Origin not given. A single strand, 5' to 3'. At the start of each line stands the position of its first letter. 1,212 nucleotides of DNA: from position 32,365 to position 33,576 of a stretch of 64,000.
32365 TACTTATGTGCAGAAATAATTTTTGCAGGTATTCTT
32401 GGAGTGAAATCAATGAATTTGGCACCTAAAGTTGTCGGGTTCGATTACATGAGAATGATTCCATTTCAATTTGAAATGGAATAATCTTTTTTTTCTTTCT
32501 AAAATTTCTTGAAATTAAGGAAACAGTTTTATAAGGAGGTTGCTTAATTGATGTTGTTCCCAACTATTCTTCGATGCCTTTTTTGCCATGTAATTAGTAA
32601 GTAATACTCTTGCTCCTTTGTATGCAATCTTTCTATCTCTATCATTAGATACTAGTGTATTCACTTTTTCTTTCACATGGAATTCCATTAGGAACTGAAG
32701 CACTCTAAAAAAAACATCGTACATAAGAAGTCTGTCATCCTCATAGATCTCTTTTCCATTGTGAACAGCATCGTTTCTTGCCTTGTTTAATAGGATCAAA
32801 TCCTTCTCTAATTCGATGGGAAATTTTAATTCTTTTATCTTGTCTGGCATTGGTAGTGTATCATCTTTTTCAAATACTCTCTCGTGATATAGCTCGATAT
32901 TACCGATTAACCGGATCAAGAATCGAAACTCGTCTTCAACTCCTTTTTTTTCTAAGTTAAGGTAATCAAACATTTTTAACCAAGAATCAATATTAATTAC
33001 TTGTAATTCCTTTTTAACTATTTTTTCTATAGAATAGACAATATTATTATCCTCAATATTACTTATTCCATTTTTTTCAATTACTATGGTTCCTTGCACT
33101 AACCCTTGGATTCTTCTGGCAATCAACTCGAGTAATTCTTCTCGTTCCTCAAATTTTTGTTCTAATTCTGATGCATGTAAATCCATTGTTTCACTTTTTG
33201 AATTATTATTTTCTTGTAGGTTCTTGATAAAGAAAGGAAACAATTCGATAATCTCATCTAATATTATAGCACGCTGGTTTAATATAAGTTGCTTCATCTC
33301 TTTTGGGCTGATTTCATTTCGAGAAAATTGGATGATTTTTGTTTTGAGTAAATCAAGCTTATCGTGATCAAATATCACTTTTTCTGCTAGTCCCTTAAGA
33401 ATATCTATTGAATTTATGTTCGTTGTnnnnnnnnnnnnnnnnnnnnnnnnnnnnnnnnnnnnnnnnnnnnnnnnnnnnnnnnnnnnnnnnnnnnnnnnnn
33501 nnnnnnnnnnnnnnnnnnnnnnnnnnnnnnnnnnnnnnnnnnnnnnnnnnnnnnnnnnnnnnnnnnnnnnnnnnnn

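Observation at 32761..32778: RNxxxH (HEPN-type) motif in the terminal gene of the operon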

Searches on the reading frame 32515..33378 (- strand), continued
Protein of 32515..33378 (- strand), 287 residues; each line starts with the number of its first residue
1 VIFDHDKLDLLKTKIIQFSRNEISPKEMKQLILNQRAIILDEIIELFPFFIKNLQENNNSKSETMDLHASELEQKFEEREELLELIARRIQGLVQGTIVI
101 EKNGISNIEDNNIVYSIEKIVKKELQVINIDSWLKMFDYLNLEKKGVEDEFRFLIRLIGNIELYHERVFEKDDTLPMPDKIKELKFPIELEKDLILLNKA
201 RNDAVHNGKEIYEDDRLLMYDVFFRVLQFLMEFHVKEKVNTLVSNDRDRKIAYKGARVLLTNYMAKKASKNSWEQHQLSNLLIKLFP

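Call 82: find_related_loci(query=A1, collection=genome_contigs, flank=6000)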
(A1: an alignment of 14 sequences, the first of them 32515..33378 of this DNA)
Query A1 (287 aa) in genome_contigs; peptide patterns used: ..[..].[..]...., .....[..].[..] (x = any residue, [..] = any of these).
197 stretches matched a pattern; 2 encode a relative of the query (tblastn E <= 1e-3); 2 distinct loci.
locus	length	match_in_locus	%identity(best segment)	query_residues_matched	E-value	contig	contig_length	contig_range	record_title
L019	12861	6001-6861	68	1-286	4e-117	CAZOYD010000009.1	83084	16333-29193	MAG TPA_asm: uncultured archaeon isolate binchicken_co163_167 genome assembly, contig: NODE_256_length_83084_cov_22.8244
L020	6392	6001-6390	63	1-131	7e-40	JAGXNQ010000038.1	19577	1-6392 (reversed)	MAG: Promethearchaeota archaeon isolate bin12 NODE_38_length_19577_cov_108.851459, whole genome shotgun sequence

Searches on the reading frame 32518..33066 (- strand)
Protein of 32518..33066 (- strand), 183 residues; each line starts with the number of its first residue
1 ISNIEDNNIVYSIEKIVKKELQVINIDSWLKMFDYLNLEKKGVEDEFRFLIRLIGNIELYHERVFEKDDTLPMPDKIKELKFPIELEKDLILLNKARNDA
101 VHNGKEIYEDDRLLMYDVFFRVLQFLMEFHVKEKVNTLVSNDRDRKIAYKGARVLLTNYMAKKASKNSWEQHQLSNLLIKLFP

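Call 30: search_solved_structures(query=A2, max_evalue=10, show_alignments=5)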
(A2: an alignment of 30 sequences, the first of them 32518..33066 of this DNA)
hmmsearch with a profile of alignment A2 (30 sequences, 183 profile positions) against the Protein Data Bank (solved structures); distinct sequences matched with E-value up to 10: 7.
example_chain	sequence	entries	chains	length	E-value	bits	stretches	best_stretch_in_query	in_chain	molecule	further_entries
9oij_A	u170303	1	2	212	0.00019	24.5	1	75-119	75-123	HepS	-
9oik_A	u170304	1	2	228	0.1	15.6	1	75-119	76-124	HepS-H105A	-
8qyh_A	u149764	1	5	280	0.21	14.6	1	33-71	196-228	Anti-phage defense ZorAB system ZorA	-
8qyd_A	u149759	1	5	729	0.32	14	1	33-71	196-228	Anti-phage defense ZorAB system ZorA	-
6m6w_B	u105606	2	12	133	0.32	14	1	86-127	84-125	Toxin-antitoxin system toxin HepN family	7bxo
8qyk_A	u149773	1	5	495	0.33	14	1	33-75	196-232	Anti-phage defense ZorAB system ZorA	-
8qyy_A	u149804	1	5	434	0.36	13.9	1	33-75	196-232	Anti-phage defense ZorAB system ZorA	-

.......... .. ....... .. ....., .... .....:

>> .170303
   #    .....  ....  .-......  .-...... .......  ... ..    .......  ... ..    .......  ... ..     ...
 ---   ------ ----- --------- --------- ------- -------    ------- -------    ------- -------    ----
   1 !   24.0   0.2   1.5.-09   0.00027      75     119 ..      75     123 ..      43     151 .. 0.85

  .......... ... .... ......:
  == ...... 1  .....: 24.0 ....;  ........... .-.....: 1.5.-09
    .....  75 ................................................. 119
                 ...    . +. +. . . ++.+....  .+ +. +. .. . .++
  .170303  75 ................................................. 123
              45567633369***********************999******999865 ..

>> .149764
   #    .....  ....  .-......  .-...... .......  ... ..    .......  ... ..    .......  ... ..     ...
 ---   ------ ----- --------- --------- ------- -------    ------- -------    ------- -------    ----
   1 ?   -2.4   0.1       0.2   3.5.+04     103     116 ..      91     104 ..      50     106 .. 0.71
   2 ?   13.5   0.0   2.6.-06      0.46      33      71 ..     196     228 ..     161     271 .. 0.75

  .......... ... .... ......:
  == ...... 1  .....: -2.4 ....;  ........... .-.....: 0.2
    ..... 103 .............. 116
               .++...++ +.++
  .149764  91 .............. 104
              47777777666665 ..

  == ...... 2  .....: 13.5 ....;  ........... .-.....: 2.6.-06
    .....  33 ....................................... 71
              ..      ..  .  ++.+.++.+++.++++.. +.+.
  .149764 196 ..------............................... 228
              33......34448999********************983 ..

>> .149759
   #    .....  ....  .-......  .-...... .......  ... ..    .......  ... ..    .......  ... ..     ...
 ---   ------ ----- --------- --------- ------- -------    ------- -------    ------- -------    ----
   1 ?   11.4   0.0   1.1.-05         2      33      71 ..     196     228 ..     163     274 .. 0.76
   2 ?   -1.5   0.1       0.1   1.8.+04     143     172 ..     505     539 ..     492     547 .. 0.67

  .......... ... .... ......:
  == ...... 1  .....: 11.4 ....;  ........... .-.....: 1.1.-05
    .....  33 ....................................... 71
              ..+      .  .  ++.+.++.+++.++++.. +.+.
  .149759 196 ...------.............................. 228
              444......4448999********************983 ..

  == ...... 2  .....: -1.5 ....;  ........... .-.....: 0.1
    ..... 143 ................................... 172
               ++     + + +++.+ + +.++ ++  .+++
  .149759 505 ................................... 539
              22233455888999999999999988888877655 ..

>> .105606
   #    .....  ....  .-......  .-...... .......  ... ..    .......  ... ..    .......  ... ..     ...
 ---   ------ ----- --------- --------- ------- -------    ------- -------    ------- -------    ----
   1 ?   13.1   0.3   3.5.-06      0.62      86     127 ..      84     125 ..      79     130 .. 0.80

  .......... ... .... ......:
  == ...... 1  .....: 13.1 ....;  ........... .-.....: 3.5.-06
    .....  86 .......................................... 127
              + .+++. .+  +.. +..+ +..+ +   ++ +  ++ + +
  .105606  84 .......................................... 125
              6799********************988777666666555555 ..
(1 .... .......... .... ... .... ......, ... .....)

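Call 33: predict_structure(alignment_id=A2)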
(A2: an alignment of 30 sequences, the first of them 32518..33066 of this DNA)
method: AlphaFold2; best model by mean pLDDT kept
length: 183 residues; sequences in the alignment: 30
mean_pLDDT: 92.7   pTM: 0.88
mean pLDDT of the five models: 92.7, 91.8, 91.6, 91.2, 90.4
residues with pLDDT >= 90: 156; 70-90: 19; 50-70: 7; < 50: 1
segments of 3 or more residues with pLDDT < 50: none
pLDDT, mean of each block of 10 residues (from residue 1): 67 94 96 92 95 98 94 98 98 97 93 96 97 95 93 94 80 92 94
secondary structure, 60 per line:
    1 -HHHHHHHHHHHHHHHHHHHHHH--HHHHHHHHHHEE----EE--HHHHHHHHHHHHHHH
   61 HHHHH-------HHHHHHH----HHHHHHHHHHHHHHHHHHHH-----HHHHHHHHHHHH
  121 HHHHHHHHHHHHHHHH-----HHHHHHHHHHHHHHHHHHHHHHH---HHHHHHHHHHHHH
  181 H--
elements in order: H2-23 H26-35 H46-65 H73-79 H84-103 H109-136 H142-164 H168-181

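Call 39: fold_search(model_id=the predicted structure, library=pdb)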
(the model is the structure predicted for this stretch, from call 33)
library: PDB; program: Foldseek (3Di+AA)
matches with E <= 10: 285; with E <= 0.001: 0
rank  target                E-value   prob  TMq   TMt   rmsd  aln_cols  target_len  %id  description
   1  5yep_C                1.4e-01  0.94  0.33  0.43  10.9       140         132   17  Crystal structure of SO_3166-SO_3165 from Shewanella oneidensis (released 2018-03-28)
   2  9bj6_D                3.0e-01  0.15  0.17  0.19  18.3       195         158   12  Crystal structure of the HEPN family member AbiV, an RNase in a two-component antiphage system in Lactococcus lactis (released 2025-08-13)
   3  9oij_B                3.3e-01  0.66  0.34  0.34   8.6       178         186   20  Structure of S. Typhimurium 14028 Gifsy-1 prophage HepS (released 2026-01-28)
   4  1o86                  5.1e-01  0.11  0.18  0.08  18.4       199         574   12  Crystal Structure of Human Angiotensin Converting Enzyme in complex with lisinopril. (released 2003-02-07)
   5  4irv_A                5.9e-01  0.13  0.20  0.19  19.7       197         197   11  Structure of the Helicobacter pylori CagA Oncogene Bound to the Human Tumor Suppressor Apoptosis-stimulating Protein o (released 2014-01-15)
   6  4tql_A                6.5e-01  0.07  0.16  0.14  25.2       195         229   16  Computationally designed three helix bundle (released 2014-10-15)
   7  5iz0_A                7.2e-01  0.09  0.17  0.13  19.6       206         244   14  RORgamma in complex with agonist BIO592 and Coactivator EBI96 (released 2016-06-15)
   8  5yep_B                8.3e-01  0.60  0.33  0.43   9.6       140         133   17  Crystal structure of SO_3166-SO_3165 from Shewanella oneidensis (released 2018-03-28)
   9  8pe3_A                8.8e-01  0.75  0.42  0.22   7.4       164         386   15  Structure of Csm6' from Streptococcus thermophilus in complex with cyclic hexa-adenylate (cA6) (released 2023-10-04)
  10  7ae6_A                8.8e-01  0.63  0.36  0.42   7.0       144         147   16  Crystal structure of di-AMPylated HEPN(R102A) toxin (released 2020-12-30)
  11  7ae6_B                8.8e-01  0.51  0.33  0.40  10.1       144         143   15  Crystal structure of di-AMPylated HEPN(R102A) toxin (released 2020-12-30)
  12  4irv_D                8.8e-01  0.11  0.21  0.20  20.1       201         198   11  Structure of the Helicobacter pylori CagA Oncogene Bound to the Human Tumor Suppressor Apoptosis-stimulating Protein o (released 2014-01-15)
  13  7ae8_B                9.2e-01  0.57  0.35  0.40   6.9       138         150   18  Crystal structure of HEPN(R102A) toxin (released 2020-12-30)
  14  3l0l_A                9.2e-01  0.08  0.17  0.13  18.4       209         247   15  Crystal structure of orphan nuclear receptor RORgamma in complex with natural ligand (released 2010-03-16)
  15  8hao_I                9.6e-01  0.15  0.25  0.15  18.3       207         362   11  Human parathyroid hormone receptor-1 dimer (released 2022-12-21)
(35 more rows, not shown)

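Call 58: search_protein_families(library=pfam, alignment_id=A2, max_evalue=1)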
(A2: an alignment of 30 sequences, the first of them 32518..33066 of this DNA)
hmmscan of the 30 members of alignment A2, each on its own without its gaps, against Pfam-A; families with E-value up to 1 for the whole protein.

A. member 1, window:32518-33066:- (183 aa): 1 family
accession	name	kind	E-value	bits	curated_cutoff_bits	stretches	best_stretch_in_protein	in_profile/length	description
PF14140.11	YpzI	-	0.09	13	27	1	139-163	16-40/42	YpzI-like protein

B. families by the number of members that match (of 30 scanned): 46 families (the first 25 are shown)
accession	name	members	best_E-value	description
PF13643.11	DUF4145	9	0.00067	Domain of unknown function (DUF4145)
PF18735.6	HEPN_RiboL-PSP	3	0.00039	RiboL-PSP-HEPN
PF03097.24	BRO1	2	0.0064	BRO1-like domain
PF01934.22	HepT-like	2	0.034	Ribonuclease HepT-like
PF05271.16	Tobravirus_2B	2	0.035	Tobravirus 2B protein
PF18731.6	HEPN_Swt1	2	0.042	Swt1-like HEPN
PF12959.12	DUF3848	1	0.0036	Protein of unknown function (DUF3848)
PF06479.17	Ribonuc_2-5A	1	0.0045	Ribonuclease 2-5A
PF20185.3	DUF6548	1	0.0072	Family of unknown function (DUF6548)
PF18739.6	HEPN_Apea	1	0.0079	Apea-like HEPN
PF02861.25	Clp_N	1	0.013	Clp amino terminal domain, pathogenicity island component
PF11166.13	DUF2951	1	0.014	Protein of unknown function (DUF2951)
PF07261.16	DnaB_2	1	0.019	Replication initiation and membrane attachment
PF12358.13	DUF3644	1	0.019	Domain of unknown function (DUF3644)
PF21693.2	SWT1_3rd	1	0.026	Transcriptional protein SWT1, C-terminal domain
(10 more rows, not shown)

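Call 74: fold_search(model_id=the predicted structure, library=viral)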
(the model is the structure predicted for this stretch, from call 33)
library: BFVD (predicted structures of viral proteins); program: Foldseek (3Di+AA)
matches with E <= 10: 204; with E <= 0.001: 0
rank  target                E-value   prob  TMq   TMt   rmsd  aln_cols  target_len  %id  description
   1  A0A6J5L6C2            3.1e-01  0.18  0.22  0.20  15.6       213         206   14  Uncharacterized protein [uncultured Caudovirales phage]
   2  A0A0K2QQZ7            6.3e-01  0.12  0.20  0.08  21.9       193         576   13  Uncharacterized protein [Ralstonia phage RSF1]
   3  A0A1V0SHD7            6.6e-01  0.15  0.22  0.16  16.6       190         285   14  Uncharacterized protein [Hokovirus HKV1]
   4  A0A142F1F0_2          8.9e-01  0.38  0.36  0.12  18.5       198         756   14  Putative tail fiber protein [Bacillus phage Shbh1]
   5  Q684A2                1.2e+00  0.16  0.22  0.30  11.4       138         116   16  (no name in the UniProt tables at hand)
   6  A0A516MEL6            1.2e+00  0.10  0.26  0.16  13.9       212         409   14  (no name in the UniProt tables at hand)
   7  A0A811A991            1.5e+00  0.08  0.21  0.18  22.6       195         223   14  (no name in the UniProt tables at hand)
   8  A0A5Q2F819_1          1.5e+00  0.06  0.17  0.05  29.0       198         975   11  Tape measure protein [Gordonia phage Sixama]
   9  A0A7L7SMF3            1.6e+00  0.06  0.17  0.17  14.4       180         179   11  (no name in the UniProt tables at hand)
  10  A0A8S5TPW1            1.7e+00  0.16  0.27  0.14  13.9       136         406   13  DNA circularization protein [Myoviridae sp. ct2AC8]
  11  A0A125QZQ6            1.7e+00  0.07  0.20  0.16  14.8       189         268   17  Virion protein [Glossina hytrovirus (isolate Glossina pallidipes/Ethiopia/Seibersdorf/-)]
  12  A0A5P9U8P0            1.8e+00  0.11  0.23  0.27  12.4       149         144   17  (no name in the UniProt tables at hand)
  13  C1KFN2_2              1.9e+00  0.16  0.30  0.07  23.4       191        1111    9  Putative tail fibre protein [Lactobacillus phage Lb338-1]
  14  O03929                2.0e+00  0.06  0.19  0.12  22.4       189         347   11  (no name in the UniProt tables at hand)
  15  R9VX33                2.0e+00  0.06  0.18  0.07  22.5       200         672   12  DNA primase [Flavobacterium phage 6H]
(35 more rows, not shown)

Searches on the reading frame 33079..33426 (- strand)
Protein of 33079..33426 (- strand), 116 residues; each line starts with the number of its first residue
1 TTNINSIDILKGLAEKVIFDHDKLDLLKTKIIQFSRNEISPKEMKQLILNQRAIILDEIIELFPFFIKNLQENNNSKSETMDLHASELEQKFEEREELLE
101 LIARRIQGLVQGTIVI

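Call 88: search_solved_structures(query=A5, max_evalue=10, show_alignments=2)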
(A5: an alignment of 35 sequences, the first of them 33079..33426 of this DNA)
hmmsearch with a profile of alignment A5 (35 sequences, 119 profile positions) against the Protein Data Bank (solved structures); distinct sequences matched with E-value up to 10: 12.
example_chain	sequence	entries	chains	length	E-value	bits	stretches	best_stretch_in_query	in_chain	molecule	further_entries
1rio_H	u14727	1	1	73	0.051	16.5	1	25-78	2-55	sigma factor SigA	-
1ku3_A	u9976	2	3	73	0.052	16.5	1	25-78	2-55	sigma factor sigA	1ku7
3n97_A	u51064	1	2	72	0.055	16.4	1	25-75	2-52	RNA polymerase sigma factor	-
7unh_A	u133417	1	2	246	0.28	14.2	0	22-40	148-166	SP2 designed chlorophyll dimer protein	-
7som_T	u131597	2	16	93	0.3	14.1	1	85-111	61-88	Flagellar WD repeat-containing protein Pf20 | Flagellar associated protein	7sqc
7uni_A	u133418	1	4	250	0.35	13.9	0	22-40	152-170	SP2-ZnPPaM designed chlorophyll dimer protein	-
3qkx_A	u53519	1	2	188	0.35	13.9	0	92-111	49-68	Uncharacterized HTH-type transcriptional regulator HI_0893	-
2xr1_A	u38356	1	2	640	0.64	13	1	76-108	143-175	CLEAVAGE AND POLYADENYLATION SPECIFICITY FACTOR 100 KD SUBUNIT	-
9nba_G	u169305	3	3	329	2.1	11.4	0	86-113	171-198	AUGMIN subunit 7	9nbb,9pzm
4asi_A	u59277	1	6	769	2.5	11.1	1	82-107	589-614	ACETYL-COA CARBOXYLASE 1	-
9azj_A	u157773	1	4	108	3.8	10.5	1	23-116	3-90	NF-kappa-B essential modulator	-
9fo6_F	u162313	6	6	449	5.5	10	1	25-76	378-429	RNA polymerase sigma factor SigA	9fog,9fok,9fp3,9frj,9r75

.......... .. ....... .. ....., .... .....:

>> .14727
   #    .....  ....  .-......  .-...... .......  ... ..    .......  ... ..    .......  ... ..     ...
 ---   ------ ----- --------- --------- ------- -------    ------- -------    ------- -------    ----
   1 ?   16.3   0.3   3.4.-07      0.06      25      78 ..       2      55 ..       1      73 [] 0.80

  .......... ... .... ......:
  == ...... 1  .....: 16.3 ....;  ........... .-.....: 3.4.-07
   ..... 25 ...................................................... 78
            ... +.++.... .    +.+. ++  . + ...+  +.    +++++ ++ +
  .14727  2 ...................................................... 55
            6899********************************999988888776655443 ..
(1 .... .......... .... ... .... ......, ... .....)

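Call 89: search_protein_families(library=pfam, alignment_id=A5, max_evalue=0.1)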
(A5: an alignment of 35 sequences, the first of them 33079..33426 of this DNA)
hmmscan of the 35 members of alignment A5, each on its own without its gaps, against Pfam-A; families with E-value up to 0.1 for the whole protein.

A. member 1, window:33079-33426:- (116 aa): 0 families

B. families by the number of members that match (of 35 scanned): 47 families (the first 25 are shown)
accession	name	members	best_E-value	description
PF05531.17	NPV_P10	3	0.018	Nucleopolyhedrovirus P10 protein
PF19269.4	Anticodon_2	2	3.4e-05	Anticodon binding domain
PF05335.18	DUF745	2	0.0047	Protein of unknown function (DUF745)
PF14771.11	DUF4476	2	0.0078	Domain of unknown function (DUF4476)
PF10018.14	Med4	2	0.033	Vitamin-D-receptor interacting Mediator subunit 4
PF20369.3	DUF6664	2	0.066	Family of unknown function (DUF6664)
PF02970.22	TBCA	1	1.2e-05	Tubulin binding cofactor A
PF25340.1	BCD_RFX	1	0.0021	RFX BCD domain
PF16516.10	CC2-LZ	1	0.0025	Leucine zipper of domain CC2 of NEMO, NF-kappa-B essential modulator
PF11090.14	Phage_T7_Gp13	1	0.0045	Bacteriophage T7, probable scaffold protein Gp13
PF04947.19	Pox_VLTF3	1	0.0053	Poxvirus Late Transcription Factor VLTF3 like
PF16331.10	TolA_bind_tri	1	0.012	TolA binding protein trimerisation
PF19970.4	VMAP-M9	1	0.012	vWA-MoxR associated protein middle region (VMAP-M) 9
PF20292.4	MC7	1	0.012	ABC-three component (ABC-3C) system Middle Component 7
PF15969.10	RexA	1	0.012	Intracellular sensor of Lambda phage, Abi component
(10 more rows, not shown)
